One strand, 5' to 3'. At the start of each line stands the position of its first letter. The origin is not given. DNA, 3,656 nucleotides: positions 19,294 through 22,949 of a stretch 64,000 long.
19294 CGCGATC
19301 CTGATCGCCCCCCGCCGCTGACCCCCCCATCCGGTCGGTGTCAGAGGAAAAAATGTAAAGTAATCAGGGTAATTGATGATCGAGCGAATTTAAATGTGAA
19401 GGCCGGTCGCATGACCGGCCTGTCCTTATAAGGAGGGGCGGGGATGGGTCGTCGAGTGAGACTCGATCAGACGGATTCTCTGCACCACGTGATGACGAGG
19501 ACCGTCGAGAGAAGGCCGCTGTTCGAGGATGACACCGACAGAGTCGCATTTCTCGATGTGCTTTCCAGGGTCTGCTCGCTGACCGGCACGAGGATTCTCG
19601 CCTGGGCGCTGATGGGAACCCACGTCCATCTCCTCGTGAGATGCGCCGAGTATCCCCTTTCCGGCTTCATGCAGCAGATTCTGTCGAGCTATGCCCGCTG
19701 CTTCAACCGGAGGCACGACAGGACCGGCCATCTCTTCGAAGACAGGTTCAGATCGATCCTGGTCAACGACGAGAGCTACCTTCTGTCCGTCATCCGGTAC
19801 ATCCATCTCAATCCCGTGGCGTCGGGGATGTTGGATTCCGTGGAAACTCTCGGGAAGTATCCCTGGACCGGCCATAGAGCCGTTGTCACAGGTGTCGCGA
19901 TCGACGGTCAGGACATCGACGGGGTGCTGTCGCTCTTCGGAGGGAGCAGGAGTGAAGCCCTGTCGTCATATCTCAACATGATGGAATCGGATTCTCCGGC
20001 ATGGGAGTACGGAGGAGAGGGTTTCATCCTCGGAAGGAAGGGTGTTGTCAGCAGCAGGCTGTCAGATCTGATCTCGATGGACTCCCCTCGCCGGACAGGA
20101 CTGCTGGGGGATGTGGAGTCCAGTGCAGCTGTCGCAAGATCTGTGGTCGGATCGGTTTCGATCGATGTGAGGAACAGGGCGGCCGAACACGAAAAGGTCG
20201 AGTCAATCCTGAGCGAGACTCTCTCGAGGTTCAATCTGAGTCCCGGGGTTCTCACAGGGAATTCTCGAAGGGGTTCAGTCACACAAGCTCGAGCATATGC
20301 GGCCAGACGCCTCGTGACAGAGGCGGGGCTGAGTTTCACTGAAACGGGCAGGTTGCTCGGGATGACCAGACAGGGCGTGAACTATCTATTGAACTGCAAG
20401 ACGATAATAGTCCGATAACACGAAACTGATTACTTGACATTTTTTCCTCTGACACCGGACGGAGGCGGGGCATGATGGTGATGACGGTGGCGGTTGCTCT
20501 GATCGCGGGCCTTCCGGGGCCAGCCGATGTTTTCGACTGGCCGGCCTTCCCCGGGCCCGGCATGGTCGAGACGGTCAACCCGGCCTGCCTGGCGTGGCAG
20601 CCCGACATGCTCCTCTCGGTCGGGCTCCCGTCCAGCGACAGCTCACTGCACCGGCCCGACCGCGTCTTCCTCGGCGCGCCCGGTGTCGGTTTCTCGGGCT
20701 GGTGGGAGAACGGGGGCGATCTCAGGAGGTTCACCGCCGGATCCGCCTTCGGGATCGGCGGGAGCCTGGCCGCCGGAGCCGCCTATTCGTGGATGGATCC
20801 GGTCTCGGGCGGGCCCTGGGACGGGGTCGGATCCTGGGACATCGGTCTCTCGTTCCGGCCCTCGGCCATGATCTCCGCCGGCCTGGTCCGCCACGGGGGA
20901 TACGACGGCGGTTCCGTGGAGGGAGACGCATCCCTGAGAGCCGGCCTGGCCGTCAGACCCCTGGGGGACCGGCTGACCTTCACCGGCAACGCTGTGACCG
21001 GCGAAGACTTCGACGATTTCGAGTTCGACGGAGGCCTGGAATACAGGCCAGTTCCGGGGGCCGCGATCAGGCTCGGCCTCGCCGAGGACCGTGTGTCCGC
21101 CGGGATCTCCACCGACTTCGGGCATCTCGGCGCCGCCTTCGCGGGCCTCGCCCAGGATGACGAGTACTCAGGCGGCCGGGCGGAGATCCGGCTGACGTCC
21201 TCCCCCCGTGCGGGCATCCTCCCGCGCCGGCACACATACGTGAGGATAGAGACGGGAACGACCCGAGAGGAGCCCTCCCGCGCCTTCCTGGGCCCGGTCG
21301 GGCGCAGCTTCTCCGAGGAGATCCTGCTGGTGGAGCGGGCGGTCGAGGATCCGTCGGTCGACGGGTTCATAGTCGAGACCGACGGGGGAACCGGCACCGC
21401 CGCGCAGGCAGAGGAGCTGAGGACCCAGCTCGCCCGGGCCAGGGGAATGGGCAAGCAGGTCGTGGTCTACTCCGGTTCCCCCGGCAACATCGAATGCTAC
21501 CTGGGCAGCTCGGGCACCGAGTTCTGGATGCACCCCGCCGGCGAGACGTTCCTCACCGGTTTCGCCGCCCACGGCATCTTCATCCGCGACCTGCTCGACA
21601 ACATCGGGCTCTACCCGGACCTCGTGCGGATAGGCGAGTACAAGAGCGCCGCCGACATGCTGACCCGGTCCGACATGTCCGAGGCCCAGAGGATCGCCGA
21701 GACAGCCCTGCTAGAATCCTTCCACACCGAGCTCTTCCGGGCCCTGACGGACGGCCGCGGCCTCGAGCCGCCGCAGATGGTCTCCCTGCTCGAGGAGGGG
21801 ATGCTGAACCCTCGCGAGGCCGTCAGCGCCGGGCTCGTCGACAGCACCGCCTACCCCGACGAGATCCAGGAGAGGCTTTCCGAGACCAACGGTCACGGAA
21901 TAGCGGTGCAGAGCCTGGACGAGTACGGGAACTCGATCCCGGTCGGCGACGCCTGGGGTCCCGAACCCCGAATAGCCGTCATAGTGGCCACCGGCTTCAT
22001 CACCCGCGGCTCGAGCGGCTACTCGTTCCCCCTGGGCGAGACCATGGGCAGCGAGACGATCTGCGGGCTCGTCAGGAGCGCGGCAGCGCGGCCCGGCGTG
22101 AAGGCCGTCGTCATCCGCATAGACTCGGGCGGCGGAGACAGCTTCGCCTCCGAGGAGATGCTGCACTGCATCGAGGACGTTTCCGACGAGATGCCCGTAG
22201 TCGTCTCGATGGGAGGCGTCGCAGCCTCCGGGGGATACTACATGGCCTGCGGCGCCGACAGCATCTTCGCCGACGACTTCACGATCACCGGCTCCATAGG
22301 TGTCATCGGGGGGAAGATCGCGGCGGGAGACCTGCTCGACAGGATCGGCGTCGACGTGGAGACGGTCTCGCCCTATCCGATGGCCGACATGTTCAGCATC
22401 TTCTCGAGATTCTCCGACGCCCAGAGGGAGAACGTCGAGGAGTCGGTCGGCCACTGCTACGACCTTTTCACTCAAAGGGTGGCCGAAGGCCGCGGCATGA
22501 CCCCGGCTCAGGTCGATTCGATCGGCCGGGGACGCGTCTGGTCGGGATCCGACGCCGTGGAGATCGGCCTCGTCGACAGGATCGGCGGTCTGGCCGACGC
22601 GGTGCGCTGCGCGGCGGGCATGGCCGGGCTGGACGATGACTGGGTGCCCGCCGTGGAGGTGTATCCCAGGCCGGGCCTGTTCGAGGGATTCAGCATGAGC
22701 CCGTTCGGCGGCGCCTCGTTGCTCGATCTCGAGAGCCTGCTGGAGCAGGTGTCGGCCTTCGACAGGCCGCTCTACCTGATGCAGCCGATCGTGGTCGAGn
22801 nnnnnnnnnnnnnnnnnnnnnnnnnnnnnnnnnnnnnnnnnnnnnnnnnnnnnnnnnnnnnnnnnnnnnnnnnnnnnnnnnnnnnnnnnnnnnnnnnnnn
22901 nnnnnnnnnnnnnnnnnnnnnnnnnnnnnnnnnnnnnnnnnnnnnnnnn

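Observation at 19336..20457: AT-rich 1.1-kb IS-like island with 32-bp terminal inverted repeats and an IS200-like HuH transposase fused to a DnaA-type HTH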

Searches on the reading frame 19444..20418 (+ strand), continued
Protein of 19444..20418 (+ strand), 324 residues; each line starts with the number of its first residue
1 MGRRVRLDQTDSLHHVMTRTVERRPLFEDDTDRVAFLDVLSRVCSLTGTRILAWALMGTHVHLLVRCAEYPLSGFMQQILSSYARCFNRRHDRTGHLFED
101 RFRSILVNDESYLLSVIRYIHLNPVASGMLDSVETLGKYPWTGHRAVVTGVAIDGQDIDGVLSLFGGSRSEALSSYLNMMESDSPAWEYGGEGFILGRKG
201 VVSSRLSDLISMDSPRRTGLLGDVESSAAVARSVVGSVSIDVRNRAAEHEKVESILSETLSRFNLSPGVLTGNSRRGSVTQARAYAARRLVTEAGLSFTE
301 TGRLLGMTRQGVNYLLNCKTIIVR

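Call 54: search_protein_families(library=pfam, alignment_id=A1, max_evalue=0.01)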
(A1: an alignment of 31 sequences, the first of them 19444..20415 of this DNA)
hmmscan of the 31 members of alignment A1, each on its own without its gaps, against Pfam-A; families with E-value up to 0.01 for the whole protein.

A. member 1, window:19444-20415:+ (324 aa): 2 families
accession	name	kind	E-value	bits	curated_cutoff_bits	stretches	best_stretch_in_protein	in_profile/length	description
PF01797.21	Y1_Tnp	-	6.3e-14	52.6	23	1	14-121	7-119/121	Transposase IS200 like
PF06174.16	DUF987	-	0.00039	20.8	25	1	137-176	27-64/65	Protein of unknown function (DUF987)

B. families by the number of members that match (of 31 scanned): 19 families
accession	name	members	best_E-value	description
PF01797.21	Y1_Tnp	31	2.5e-15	Transposase IS200 like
PF08299.17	Bac_DnaA_C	20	6.8e-14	Bacterial dnaA protein helix-turn-helix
PF13384.12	HTH_23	5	2.1e-05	Homeodomain-like domain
PF06174.16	DUF987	4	7.7e-05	Protein of unknown function (DUF987)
PF12802.13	MarR_2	4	0.002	MarR family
PF01047.28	MarR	3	0.00065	MarR family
PF08281.18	Sigma70_r4_2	3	0.0056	Sigma-70, region 4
PF13518.12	HTH_28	2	1.5e-05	Helix-turn-helix domain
PF13542.12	HTH_Tnp_ISL3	2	8.1e-05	Helix-turn-helix domain of transposase family ISL3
PF00126.33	HTH_1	2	0.0042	Bacterial regulatory helix-turn-helix protein, lysR family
PF25212.1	HVO_A0114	2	0.0049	HVO_A0114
PF13936.12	HTH_38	1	0.00041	Helix-turn-helix domain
PF13412.12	HTH_24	1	0.0017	Winged helix-turn-helix DNA-binding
PF09339.16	HTH_IclR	1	0.0036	IclR helix-turn-helix domain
PF08279.18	HTH_11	1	0.0037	HTH domain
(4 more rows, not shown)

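Call 62: predict_structure(alignment_id=A1)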
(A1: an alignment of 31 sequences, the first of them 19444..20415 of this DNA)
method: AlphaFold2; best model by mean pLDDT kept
length: 324 residues; sequences in the alignment: 31
mean_pLDDT: 77.3   pTM: 0.61
mean pLDDT of the five models: 77.3, 76.7, 76.4, 74.4, 72.9
residues with pLDDT >= 90: 132; 70-90: 102; 50-70: 26; < 50: 64
segments of 3 or more residues with pLDDT < 50: 1-5, 185-207, 212-218, 223-226, 228-245, 320-324
pLDDT, mean of each block of 10 residues (from residue 1): 49 89 90 97 96 95 92 92 95 87 77 84 90 90 94 92 89 93 54 38 47 45 48 39 53 89 87 81 91 77 75 71 38
secondary structure, 60 per line:
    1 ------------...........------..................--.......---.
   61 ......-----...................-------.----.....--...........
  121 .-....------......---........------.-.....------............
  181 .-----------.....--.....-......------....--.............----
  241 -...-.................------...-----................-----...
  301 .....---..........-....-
elements in order: E13-20 H30-47 E50-56 E60-66 H72-90 E103-107 H110-121 H123-126 H133-138 H143-149 H158-162 H169-181 E193-197 E200-204 H206-211 E218-221 H224-236 H246-262 H277-292 H298-305 H309-318 H320-323

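Call 64: fold_search(model_id=the predicted structure, library=pdb)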
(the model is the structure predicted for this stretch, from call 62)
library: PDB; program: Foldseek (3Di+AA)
matches with E <= 10: 1231; with E <= 0.001: 21
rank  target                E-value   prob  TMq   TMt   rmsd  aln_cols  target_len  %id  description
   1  4er8_A                6.1e-07  1.00  0.39  0.74   4.1       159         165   18  Structure of the REP associates tyrosine transposase bound to a REP hairpin (released 2012-08-15)
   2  2f4f_A                7.4e-05  1.00  0.28  0.64  12.5       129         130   20  Crystal structure of IS200 transposase (released 2005-12-13)
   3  2xqc_D                1.0e-04  1.00  0.29  0.65   7.0       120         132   17  DEINOCOCCUS RADIODURANS ISDRA2 TRANSPOSASE COMPLEXED WITH LEFT END RECOGNITION AND CLEAVAGE SITE AND ZN (released 2010-10-13)
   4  2xo6_D                1.1e-04  1.00  0.28  0.66   2.2       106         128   16  DEINOCOCCUS RADIODURANS ISDRA2 TRANSPOSASE Y132F MUTANT COMPLEXED WITH LEFT END RECOGNITION AND CLEAVAGE SITE (released 2010-10-13)
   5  2xma_B                1.3e-04  1.00  0.28  0.63   2.1       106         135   16  DEINOCOCCUS RADIODURANS ISDRA2 TRANSPOSASE RIGHT END DNA COMPLEX (released 2010-10-13)
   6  2xma_E                1.3e-04  1.00  0.28  0.61   2.1       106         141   16  DEINOCOCCUS RADIODURANS ISDRA2 TRANSPOSASE RIGHT END DNA COMPLEX (released 2010-10-13)
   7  2xo6_A                1.5e-04  1.00  0.28  0.64   2.2       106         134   16  DEINOCOCCUS RADIODURANS ISDRA2 TRANSPOSASE Y132F MUTANT COMPLEXED WITH LEFT END RECOGNITION AND CLEAVAGE SITE (released 2010-10-13)
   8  2xm3_A                1.7e-04  1.00  0.28  0.66   2.3       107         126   18  Deinococcus radiodurans ISDra2 Transposase Left end DNA complex (released 2010-10-13)
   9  2xma_A                1.8e-04  1.00  0.28  0.62   2.1       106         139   16  DEINOCOCCUS RADIODURANS ISDRA2 TRANSPOSASE RIGHT END DNA COMPLEX (released 2010-10-13)
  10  2xm3_C                1.9e-04  1.00  0.28  0.67   2.1       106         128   16  Deinococcus radiodurans ISDra2 Transposase Left end DNA complex (released 2010-10-13)
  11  2xm3_D                2.2e-04  1.00  0.28  0.65   3.0       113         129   17  Deinococcus radiodurans ISDra2 Transposase Left end DNA complex (released 2010-10-13)
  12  2ec2_D                2.4e-04  1.00  0.25  0.58   2.7       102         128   20  Crystal structure of transposase from Sulfolobus tokodaii (released 2007-02-27)
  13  2xm3_B                3.1e-04  1.00  0.28  0.66   2.1       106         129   16  Deinococcus radiodurans ISDra2 Transposase Left end DNA complex (released 2010-10-13)
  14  2vjv_A                5.0e-04  1.00  0.27  0.67   1.8        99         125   11  Crystal structure of the IS608 transposase in complex with left end 26-mer DNA hairpin and a 6-mer DNA representing th (released 2008-02-19)
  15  2ec2_A                5.3e-04  1.00  0.27  0.62   4.5       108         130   19  Crystal structure of transposase from Sulfolobus tokodaii (released 2007-02-27)
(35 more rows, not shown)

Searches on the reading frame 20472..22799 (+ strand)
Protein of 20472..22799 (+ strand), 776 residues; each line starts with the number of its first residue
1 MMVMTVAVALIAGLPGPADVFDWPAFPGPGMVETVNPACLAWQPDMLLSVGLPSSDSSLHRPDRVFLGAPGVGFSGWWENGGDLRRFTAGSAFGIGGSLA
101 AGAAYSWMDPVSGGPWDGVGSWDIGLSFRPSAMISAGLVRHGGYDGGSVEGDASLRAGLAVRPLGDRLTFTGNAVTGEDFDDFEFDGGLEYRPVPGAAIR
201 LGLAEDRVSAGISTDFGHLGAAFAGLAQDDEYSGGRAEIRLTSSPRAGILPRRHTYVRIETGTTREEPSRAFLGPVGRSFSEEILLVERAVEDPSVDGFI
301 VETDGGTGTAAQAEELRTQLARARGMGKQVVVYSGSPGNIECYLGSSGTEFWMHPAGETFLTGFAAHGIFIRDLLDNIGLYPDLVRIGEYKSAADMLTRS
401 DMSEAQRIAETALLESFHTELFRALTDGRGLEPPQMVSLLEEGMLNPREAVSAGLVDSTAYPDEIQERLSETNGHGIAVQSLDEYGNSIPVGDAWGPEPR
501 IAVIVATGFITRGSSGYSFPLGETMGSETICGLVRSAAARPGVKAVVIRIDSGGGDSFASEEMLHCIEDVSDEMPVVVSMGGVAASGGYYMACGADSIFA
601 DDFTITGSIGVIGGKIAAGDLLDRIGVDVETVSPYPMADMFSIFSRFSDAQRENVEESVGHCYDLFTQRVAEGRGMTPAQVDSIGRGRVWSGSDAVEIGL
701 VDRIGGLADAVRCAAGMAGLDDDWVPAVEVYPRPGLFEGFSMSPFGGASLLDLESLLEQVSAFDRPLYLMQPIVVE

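Call 76: find_homologous_proteins(query=window:20472-22799:+, max_evalue=1e-30)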
Query window:20472-22799:+ (776 aa): 42 proteins with E <= 1e-30 among 8000 candidates.
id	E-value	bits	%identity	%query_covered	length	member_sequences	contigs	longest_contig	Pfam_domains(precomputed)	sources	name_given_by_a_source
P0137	0.0e+0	1740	100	100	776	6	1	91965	PF01343.24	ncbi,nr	ncbi:MAG: signal peptide peptidase SppA [Candidatus Fermentibacter sp.]|nr:signal peptide peptidase 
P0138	0.0e+0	1559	89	100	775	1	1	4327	PF01343.24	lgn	-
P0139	0.0e+0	1552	89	100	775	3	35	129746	PF01343.24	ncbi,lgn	-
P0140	0.0e+0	1544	87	99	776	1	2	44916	PF01343.24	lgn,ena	-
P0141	0.0e+0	1396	80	100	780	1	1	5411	PF01343.24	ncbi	-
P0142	0.0e+0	1329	75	100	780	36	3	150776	PF01343.24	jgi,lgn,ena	-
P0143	0.0e+0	1218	70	98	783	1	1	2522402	PF01343.24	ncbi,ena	-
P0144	1.1e-251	856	53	98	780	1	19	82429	PF01343.24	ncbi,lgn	-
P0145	4.6e-250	850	53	99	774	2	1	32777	PF01343.24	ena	-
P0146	4.5e-245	834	51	100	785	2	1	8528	PF01343.24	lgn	-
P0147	1.4e-243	829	52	97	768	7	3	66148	PF01972.22,PF01343.24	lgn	-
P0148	5.5e-242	824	52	97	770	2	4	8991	PF25145.2,PF01972.22,PF01343.24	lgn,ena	-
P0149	3.3e-241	821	52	100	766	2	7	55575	PF01343.24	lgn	-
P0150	1.3e-239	816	51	97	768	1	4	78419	PF01343.24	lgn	-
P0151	2.5e-234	798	51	99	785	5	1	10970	PF01343.24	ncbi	-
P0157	6.8e-209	714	46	98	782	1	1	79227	PF25145.2,PF01343.24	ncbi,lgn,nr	ncbi:MAG: signal peptide peptidase SppA [Candidatus Aegiribacteria sp.]|nr:signal peptide peptidase 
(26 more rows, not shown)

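Call 77: find_encoding_contigs(protein=P0143, flank=5000, max_places=1)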
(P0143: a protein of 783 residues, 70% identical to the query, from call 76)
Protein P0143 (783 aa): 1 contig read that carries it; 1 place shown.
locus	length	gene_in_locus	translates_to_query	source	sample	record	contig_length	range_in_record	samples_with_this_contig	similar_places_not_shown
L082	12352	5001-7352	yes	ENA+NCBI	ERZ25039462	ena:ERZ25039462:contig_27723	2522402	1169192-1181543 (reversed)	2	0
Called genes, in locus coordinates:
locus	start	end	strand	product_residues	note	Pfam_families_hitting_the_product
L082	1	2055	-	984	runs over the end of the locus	PF12705:PDDEXK_1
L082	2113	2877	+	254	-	-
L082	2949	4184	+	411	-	PF06245:DUF1015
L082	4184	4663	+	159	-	-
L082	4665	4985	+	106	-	-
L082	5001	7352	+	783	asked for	PF01343:Peptidase_S49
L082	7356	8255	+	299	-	PF01636:APH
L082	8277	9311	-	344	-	-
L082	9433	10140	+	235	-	PF00535:Glycos_transf_2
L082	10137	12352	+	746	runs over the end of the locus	PF07494:Reg_prop (faint)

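Call 78: find_encoding_contigs(protein=P0144, flank=5000, max_places=1)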
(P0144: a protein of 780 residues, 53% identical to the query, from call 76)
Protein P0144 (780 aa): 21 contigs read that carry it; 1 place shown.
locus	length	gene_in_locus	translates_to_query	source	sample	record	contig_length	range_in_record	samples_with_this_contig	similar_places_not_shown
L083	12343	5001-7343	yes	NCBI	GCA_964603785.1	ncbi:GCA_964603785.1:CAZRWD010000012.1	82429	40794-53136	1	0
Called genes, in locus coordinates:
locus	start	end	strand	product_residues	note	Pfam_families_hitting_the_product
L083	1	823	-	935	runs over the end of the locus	PF12705:PDDEXK_1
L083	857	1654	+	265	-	PF14559:TPR_19 (faint)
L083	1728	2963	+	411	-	PF06245:DUF1015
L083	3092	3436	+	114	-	-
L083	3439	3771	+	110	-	-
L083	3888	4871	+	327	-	PF01797:Y1_Tnp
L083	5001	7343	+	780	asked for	PF01343:Peptidase_S49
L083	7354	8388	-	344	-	-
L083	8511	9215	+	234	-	PF00535:Glycos_transf_2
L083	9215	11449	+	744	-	PF07494:Reg_prop (faint)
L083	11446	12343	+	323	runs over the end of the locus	PF13480:Acetyltransf_6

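Call 79: find_encoding_contigs(protein=P0157, flank=5000, max_places=1)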
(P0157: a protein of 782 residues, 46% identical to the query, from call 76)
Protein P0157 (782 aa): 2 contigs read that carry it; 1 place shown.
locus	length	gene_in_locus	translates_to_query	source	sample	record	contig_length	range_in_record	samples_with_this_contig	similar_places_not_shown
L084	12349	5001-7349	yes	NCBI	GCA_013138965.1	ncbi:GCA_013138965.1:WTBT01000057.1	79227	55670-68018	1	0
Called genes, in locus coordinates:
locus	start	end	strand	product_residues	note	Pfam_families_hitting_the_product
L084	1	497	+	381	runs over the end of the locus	PF01071:GARS_A (faint), PF02786:CPSase_L_D2 (weak), PF08442:ATP-grasp_2, PF13549:ATP-grasp_5, PF24948:Citrate_synth_N, PF00549:Ligase_CoA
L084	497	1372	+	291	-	PF02629:CoA_binding, PF13607:Succ_CoA_lig, PF00549:Ligase_CoA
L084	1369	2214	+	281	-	PF05681:Fumerase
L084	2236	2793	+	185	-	PF05683:Fumerase_C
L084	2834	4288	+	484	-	PF00390:malic, PF03949:Malic_M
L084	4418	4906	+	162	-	PF01842:ACT (faint), PF22468:ACT_9 (faint)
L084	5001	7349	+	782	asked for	PF25145:NfeD1b_N (faint), PF01343:Peptidase_S49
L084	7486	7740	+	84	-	-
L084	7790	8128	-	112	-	-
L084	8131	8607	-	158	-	-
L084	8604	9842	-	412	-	PF06245:DUF1015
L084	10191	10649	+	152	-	PF01161:PBP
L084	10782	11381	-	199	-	-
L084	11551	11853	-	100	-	PF08734:GYD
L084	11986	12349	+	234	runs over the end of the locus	PF00733:Asn_synthase (weak), PF06508:QueC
